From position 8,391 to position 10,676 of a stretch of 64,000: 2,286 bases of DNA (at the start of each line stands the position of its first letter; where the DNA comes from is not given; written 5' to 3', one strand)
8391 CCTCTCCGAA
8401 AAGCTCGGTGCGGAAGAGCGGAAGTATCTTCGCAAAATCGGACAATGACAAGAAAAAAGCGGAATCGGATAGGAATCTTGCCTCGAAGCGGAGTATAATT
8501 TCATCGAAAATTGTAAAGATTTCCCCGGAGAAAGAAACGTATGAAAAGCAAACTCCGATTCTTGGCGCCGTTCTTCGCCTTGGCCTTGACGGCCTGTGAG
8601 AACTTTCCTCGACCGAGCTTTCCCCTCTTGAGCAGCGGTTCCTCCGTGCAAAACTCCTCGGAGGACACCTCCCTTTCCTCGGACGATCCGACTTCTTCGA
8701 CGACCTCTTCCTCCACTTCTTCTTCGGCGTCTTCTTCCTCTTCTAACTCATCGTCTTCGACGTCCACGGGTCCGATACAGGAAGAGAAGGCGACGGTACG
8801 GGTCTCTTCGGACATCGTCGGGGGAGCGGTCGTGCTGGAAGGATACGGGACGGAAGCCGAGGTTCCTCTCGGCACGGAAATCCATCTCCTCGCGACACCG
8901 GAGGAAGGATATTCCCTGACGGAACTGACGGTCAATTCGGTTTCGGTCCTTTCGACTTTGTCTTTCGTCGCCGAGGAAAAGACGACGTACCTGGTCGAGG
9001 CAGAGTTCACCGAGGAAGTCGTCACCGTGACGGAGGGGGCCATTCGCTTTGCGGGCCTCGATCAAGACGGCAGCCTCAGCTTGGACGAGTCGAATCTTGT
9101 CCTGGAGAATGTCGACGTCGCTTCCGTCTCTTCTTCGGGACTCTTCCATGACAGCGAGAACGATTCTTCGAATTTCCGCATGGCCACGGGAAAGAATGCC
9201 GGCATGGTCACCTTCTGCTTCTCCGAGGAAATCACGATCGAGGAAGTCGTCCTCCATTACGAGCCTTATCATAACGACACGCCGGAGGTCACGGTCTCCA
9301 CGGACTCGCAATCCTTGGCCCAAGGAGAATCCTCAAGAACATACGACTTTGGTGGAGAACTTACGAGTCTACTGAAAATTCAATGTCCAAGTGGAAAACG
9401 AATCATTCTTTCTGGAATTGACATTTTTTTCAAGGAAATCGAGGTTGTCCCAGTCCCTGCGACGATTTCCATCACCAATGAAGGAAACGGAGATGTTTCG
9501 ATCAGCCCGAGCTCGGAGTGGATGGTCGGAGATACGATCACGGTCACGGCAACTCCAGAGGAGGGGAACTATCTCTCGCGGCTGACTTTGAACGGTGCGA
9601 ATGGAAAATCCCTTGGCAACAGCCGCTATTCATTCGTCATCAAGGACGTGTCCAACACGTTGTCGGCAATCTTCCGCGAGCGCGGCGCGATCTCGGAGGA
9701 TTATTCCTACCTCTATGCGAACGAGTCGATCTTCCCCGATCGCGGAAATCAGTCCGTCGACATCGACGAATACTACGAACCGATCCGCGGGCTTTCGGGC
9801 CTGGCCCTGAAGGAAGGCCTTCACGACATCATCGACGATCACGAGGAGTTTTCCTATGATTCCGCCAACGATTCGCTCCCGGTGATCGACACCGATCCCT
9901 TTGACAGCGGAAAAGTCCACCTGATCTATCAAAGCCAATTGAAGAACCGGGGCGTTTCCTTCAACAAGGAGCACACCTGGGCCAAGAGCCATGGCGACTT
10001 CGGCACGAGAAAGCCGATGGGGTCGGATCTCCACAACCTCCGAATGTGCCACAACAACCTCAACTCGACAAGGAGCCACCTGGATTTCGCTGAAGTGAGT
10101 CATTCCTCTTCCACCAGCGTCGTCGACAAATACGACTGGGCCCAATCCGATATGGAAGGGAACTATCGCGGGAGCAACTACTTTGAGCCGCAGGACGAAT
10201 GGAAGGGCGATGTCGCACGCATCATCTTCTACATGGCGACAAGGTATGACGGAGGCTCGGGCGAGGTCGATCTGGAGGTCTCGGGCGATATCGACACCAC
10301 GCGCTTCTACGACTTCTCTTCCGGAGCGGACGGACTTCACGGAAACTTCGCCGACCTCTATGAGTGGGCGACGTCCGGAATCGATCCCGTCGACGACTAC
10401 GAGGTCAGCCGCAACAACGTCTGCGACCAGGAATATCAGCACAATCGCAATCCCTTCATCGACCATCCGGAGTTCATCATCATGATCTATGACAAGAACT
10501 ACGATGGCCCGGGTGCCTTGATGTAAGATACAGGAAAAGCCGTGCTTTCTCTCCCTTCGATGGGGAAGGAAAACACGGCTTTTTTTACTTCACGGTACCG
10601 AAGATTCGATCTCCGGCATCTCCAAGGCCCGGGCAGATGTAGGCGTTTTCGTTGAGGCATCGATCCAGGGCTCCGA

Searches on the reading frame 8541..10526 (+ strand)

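Call 8: search_protein_families(library=padloc, proteins=[window:8541-10526:+], max_evalue=0.01)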
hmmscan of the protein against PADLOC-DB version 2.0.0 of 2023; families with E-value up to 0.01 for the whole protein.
window:8541-10526:+ (661 aa): 0 families

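Call 9: search_protein_families(library=ncbifam, proteins=[window:8541-10526:+], max_evalue=0.01)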
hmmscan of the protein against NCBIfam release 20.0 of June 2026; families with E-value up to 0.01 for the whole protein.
window:8541-10526:+ (661 aa): 1 family
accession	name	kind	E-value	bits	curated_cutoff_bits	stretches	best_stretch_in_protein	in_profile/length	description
NF011716.0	PRK15137.1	equivalog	0.0038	17.2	372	0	491-570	113-184/235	deoxyribonuclease I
